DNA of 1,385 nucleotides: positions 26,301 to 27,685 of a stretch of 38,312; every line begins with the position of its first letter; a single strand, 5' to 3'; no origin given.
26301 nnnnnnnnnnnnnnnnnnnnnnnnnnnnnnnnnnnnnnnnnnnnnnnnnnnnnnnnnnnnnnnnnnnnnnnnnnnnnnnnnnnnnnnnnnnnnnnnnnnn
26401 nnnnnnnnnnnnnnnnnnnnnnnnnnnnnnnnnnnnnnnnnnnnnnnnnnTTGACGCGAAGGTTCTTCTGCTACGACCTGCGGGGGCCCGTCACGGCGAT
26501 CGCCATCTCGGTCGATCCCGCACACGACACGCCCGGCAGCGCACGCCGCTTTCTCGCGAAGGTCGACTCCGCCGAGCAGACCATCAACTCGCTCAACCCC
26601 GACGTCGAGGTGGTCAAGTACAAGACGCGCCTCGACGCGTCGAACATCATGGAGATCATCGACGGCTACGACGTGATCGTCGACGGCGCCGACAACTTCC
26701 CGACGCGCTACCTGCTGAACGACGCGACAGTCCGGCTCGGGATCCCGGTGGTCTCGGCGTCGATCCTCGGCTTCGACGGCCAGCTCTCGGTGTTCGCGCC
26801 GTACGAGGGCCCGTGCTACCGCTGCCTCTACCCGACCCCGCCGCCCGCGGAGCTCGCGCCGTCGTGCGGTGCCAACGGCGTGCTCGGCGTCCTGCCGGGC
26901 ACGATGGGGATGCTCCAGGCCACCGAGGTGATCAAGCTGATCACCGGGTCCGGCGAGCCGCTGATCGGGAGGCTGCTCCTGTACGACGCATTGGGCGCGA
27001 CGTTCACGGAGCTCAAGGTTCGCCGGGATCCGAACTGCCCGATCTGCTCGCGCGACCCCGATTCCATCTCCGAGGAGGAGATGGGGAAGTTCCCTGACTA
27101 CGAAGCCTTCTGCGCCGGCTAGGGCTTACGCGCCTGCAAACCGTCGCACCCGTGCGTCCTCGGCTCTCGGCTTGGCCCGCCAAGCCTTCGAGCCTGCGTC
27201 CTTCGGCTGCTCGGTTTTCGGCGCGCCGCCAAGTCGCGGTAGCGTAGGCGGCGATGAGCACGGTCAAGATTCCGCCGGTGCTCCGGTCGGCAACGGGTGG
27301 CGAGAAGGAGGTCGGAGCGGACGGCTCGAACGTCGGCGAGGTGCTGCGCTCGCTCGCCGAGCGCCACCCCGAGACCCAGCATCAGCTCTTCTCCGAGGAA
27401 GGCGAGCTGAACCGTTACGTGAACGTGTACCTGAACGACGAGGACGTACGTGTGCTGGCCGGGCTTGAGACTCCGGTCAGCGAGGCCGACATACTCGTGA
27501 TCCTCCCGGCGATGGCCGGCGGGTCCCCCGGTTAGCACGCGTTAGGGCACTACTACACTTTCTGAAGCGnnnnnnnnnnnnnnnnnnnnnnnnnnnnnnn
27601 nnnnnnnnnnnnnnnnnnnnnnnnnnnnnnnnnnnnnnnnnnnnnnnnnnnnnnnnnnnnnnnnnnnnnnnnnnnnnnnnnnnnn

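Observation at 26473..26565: E1 (MoeZ-like) gene destroyed by a perfect 93-bp inverted copy of an internal segment of the neighbouring SCO gene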

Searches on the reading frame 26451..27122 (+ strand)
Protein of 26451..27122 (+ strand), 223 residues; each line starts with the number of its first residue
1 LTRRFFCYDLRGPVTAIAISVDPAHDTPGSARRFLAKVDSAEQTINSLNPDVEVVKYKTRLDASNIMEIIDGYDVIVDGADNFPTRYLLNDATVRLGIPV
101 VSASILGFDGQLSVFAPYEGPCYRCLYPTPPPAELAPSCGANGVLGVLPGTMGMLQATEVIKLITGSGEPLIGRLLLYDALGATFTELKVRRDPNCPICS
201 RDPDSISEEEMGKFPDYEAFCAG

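Call 7: search_protein_families(library=pfam, proteins=[window:26565-27119:+])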
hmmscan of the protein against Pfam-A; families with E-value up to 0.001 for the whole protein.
window:26565-27119:+ (185 aa): 1 family
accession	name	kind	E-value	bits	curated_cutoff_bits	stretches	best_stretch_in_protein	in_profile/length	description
PF00899.27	ThiF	-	7.1e-46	156.7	28.1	1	2-159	78-237/238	ThiF family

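Call 8: find_related_loci(query=window:26565-27119:+, collection=genome_contigs, flank=5000)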
Query window:26565-27119:+ (185 aa) in genome_contigs; peptide patterns used: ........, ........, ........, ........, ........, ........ (x = any residue, [..] = any of these).
600 stretches matched a pattern (row limit reached: there are more); 529 encode a relative of the query (tblastn E <= 1e-3); the best 80 are kept; 80 distinct loci.
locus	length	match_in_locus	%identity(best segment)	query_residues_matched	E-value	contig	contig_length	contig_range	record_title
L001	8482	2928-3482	91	1-185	2e-114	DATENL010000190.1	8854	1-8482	MAG TPA_asm: Thermoleophilaceae bacterium isolate SMAG_U8968 k141_2249351, whole genome shotgun sequence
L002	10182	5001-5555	90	1-185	2e-114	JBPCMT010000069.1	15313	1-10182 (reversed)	MAG: Thermoleophilaceae bacterium isolate TH_ant_mag_111 S1Ck127_6735114_flag_0_multi_14.0077_len_15313, whole genome sh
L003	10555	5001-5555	92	1-185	2e-114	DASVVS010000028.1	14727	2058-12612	MAG TPA_asm: Thermoleophilaceae bacterium isolate SMAG_U3349 k141_79582, whole genome shotgun sequence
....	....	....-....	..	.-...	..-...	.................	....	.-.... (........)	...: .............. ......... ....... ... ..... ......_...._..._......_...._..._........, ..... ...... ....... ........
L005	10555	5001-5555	91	1-185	1e-113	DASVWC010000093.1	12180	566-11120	MAG TPA_asm: Thermoleophilaceae bacterium isolate SMAG_U3360 k141_385772, whole genome shotgun sequence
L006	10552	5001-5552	87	1-184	3e-112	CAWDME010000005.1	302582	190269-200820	MAG: uncultured Solirubrobacteraceae bacterium isolate MFD04944.bin.1.300 genome assembly, contig: contig_16455, whole g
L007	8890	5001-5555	86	1-185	5e-111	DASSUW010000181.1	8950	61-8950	MAG TPA_asm: Solirubrobacteraceae bacterium isolate SMAG_U577 k141_425704, whole genome shotgun sequence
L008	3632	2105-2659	88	1-185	7e-113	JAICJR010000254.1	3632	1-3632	MAG: Thermoleophilaceae bacterium isolate GZL_HY_2_bin.6 k141_3288604_length_3632_cov_16.4540, whole genome shotgun sequ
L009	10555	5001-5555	88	1-185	6e-111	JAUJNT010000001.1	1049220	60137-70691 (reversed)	MAG: Thermoleophilaceae bacterium isolate YX2bin39 opera_contig_7, whole genome shotgun sequence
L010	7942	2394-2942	90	1-183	9e-111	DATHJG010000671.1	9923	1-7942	MAG TPA_asm: Solirubrobacteraceae bacterium isolate SMAG_U12546 k141_372711, whole genome shotgun sequence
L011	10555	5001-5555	86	1-185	7e-111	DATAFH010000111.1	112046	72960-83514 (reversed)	MAG TPA_asm: Solirubrobacteraceae bacterium isolate SMAG_U6798 k141_264017, whole genome shotgun sequence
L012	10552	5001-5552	87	1-184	1e-110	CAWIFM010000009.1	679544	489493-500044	MAG: uncultured Solirubrobacteraceae bacterium isolate MFD03602.bin.1.61 genome assembly, contig: contig_9777, whole gen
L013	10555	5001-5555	88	1-185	6e-111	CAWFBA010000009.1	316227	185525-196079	MAG: uncultured Thermoleophilaceae bacterium isolate MFD09267.bin.2.304 genome assembly, contig: contig_53398, whole gen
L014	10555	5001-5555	87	1-185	8e-111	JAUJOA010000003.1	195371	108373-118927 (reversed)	MAG: Thermoleophilaceae bacterium isolate YX2bin5 opera_contig_172, whole genome shotgun sequence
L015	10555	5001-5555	88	1-185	2e-110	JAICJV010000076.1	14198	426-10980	MAG: Thermoleophilaceae bacterium isolate GZL_HY_2_bin.17 k141_4198873_length_14198_cov_16.1852, whole genome shotgun se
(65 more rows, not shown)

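Call 15: find_encoding_contigs(protein=window:26451-27122:+, flank=10000, max_places=10)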
Protein window:26451-27122:+ (223 aa): no gene with exactly this product is on record in the collection.

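Call 20: find_homologous_proteins(query=window:26451-27119:+, max_evalue=1e-20)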
Query window:26451-27119:+ (223 aa): 7994 proteins with E <= 1e-20 among 8000 candidates; the best 120 are listed.
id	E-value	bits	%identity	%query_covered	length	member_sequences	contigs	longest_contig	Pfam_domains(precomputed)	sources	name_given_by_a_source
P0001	2.5e-117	408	94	86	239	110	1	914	PF00899.28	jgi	jgi:molybdopterin/thiamine biosynthesis adenylyltransferase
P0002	7.1e-117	407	96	84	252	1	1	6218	PF00899.28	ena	-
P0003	2.0e-114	399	95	84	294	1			PF00899.28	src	-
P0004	3.0e-112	392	89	87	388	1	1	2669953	PF00899.28,PF00581.26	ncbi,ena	-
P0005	5.1e-112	391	91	86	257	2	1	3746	PF00899.28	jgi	jgi:molybdopterin/thiamine biosynthesis adenylyltransferase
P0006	8.2e-111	387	88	87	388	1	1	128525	PF00899.28,PF00581.26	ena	-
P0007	8.6e-111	387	90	84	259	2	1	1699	PF00899.28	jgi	jgi:molybdopterin/thiamine biosynthesis adenylyltransferase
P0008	1.3e-110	386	85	89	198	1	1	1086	PF00899.28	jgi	jgi:molybdopterin/thiamine biosynthesis adenylyltransferase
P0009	3.1e-110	385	87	86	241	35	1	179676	PF00899.28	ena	-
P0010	4.7e-110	385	91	84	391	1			PF00899.28,PF00581.26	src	-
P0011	6.6e-110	384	90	84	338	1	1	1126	PF00899.28,PF00581.26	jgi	jgi:molybdopterin/thiamine biosynthesis adenylyltransferase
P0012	6.9e-110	384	89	84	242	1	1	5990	PF00899.28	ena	-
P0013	9.2e-110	384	87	87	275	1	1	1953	PF00899.28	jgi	jgi:sulfur-carrier protein adenylyltransferase/sulfurtransferase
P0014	1.6e-109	383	90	84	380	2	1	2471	PF00899.28,PF00581.26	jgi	-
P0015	4.7e-109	381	89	83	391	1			PF00899.28,PF00581.26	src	-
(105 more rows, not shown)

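Call 58: find_encoding_contigs(protein=P0012, flank=6000, max_places=5)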
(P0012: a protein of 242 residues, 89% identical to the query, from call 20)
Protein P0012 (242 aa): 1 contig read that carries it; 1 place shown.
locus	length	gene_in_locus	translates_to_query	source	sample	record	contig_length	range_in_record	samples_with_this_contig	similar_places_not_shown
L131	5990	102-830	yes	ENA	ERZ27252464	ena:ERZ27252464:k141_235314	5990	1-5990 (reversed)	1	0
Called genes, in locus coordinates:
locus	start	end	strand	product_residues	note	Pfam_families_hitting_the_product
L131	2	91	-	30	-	?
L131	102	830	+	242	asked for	PF00899:ThiF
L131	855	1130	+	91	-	PF02597:ThiS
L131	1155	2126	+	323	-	PF00291:PALP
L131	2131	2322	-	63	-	PF02416:TatA_B_E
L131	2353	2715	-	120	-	PF13473:Cupredoxin_1, PF00127:Copper-bind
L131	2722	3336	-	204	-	PF14530:DUF4439 (weak), PF13668:Ferritin_2, PF00210:Ferritin (faint)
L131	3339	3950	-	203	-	PF13668:Ferritin_2, PF00210:Ferritin (weak), PF14530:DUF4439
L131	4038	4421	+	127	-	PF14464:Prok-JAB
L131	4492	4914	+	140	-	-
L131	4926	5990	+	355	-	?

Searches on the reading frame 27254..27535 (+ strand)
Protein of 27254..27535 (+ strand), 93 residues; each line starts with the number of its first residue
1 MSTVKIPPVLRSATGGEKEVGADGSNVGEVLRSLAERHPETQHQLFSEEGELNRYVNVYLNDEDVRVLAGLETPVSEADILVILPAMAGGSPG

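Call 7: search_protein_families(library=pfam, proteins=[window:27254-27532:+])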
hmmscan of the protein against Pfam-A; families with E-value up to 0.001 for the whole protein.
window:27254-27532:+ (93 aa): 1 family
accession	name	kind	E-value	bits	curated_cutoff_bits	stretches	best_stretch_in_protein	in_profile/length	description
PF02597.26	ThiS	-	9.7e-15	55.3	22.5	1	4-90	1-76/76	ThiS family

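Call 14: find_encoding_contigs(protein=window:27254-27535:+, flank=4000, max_places=10)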
Protein window:27254-27535:+ (93 aa): 23 contigs read that carry it; 10 places shown.
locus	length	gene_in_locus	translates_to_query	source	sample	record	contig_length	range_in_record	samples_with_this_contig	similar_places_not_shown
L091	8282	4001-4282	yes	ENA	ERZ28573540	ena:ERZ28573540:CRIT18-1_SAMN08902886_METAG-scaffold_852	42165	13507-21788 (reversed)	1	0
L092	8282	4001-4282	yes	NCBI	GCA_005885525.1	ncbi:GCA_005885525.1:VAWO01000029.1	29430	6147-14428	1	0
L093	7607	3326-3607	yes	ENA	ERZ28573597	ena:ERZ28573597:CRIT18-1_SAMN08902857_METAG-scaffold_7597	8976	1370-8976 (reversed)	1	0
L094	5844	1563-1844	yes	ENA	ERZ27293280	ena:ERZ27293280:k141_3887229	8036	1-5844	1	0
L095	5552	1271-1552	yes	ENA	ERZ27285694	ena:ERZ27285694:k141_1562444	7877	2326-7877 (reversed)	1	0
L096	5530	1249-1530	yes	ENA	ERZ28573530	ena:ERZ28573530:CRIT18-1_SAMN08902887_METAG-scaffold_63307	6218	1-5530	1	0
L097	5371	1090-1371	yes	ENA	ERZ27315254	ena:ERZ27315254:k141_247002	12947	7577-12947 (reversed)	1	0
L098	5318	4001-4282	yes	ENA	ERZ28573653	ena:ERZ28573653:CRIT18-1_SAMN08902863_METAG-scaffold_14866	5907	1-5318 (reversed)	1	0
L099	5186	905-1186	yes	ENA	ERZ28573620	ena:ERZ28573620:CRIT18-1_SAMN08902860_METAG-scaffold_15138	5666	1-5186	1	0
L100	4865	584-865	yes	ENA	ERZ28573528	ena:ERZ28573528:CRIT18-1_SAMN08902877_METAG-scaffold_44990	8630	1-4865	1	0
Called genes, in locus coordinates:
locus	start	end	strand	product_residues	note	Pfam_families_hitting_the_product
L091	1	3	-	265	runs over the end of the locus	-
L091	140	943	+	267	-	-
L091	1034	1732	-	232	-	PF01944:SpoIIM (faint)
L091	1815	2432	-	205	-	PF00578:AhpC-TSA (weak), PF02630:SCO1-SenC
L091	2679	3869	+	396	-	PF00581:Rhodanese, PF00899:ThiF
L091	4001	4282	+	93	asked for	PF02597:ThiS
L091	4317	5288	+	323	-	PF00291:PALP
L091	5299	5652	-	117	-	PF02416:TatA_B_E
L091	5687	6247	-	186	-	PF13668:Ferritin_2 (weak)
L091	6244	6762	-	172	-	PF13668:Ferritin_2, PF14530:DUF4439 (weak)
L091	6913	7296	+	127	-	PF14464:Prok-JAB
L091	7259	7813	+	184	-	-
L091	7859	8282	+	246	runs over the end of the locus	-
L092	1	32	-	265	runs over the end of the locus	PF00578:AhpC-TSA (faint)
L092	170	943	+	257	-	-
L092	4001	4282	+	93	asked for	PF02597:ThiS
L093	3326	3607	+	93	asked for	PF02597:ThiS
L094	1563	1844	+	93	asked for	PF02597:ThiS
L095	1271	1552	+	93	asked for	PF02597:ThiS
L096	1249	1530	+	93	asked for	PF02597:ThiS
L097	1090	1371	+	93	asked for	PF02597:ThiS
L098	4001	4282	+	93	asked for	PF02597:ThiS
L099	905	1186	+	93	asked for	PF02597:ThiS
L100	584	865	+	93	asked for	PF02597:ThiS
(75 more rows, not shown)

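Call 62: search_protein_families(library=ncbifam, proteins=[L091:2679-3866:+, window:27254-27532:+], max_evalue=0.00001)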
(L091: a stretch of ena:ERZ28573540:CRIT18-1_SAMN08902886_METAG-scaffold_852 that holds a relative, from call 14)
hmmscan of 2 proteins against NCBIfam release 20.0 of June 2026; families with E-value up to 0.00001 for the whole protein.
L091:2679-3866:+ (396 aa): 27 families (the best 25 are shown)
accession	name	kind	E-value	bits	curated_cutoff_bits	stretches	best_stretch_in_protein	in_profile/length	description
NF006444.0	PRK08762.1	equivalog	3e-167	556.1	449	1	6-395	5-384/387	molybdopterin-synthase adenylyltransferase MoeB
NF005902.0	PRK07878.1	equivalog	7.9e-112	374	647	2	124-395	11-274/392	adenylyltransferase/sulfurtransferase MoeZ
NF005646.0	PRK07411.1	equivalog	2.9e-107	359.2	633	2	126-394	9-265/390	molybdopterin-synthase adenylyltransferase MoeB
NF047750.1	SAMPActivE1UbaA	equivalog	4.1e-102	341.1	450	1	126-381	3-258/270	SAMP-activating enzyme E1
NF004281.0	PRK05690.1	subfamily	9.6e-90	300.2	266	1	128-373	5-249/250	molybdopterin-synthase adenylyltransferase MoeB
NF004111.0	PRK05600.1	equivalog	1.1e-74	251.8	437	1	126-371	12-260/371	ThiF family adenylyltransferase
TIGR02356.1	adenyl_thiF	equivalog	1.3e-74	250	275.25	1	135-337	1-203/203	thiazole biosynthesis adenylyltransferase ThiF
TIGR02355.1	moeB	equivalog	3.2e-64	216.6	376.55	1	134-372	3-240/240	molybdopterin-synthase adenylyltransferase MoeB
NF006204.0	PRK08328.1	equivalog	5.5e-51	173.4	339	1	132-358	6-226/231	hypothetical protein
NF009123.0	PRK12475.1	subfamily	1.7e-41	142.6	510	1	133-374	2-245/338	MoeB/ThiF family adenylyltransferase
NF006395.0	PRK08644.1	equivalog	4.5e-28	98.4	159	1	147-279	22-155/215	sulfur carrier protein ThiS adenylyltransferase ThiF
NF006077.0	PRK08223.1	equivalog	6.1e-26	91.1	266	1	145-290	18-165/296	hypothetical protein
TIGR02354.1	thiF_fam2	equivalog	1.4e-18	67.6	152.2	1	152-267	18-132/200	thiamine biosynthesis protein ThiF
NF011424.0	PRK14851.1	subfamily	3e-17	61.9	1170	1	147-291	35-181/679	hypothetical protein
NF011425.0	PRK14852.1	equivalog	4.1e-15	54.8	1337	1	136-290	315-469/989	hypothetical protein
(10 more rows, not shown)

window:27254-27532:+ (93 aa): 2 families
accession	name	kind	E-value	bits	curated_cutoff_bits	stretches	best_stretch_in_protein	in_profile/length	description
NF041918.1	SAMP1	equivalog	5.9e-17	62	60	1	10-90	9-91/91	ubiquitin-like small modifier protein 1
TIGR01687.1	moaD_arch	subfamily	3.8e-14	52.9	49.5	1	4-90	3-88/88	MoaD family protein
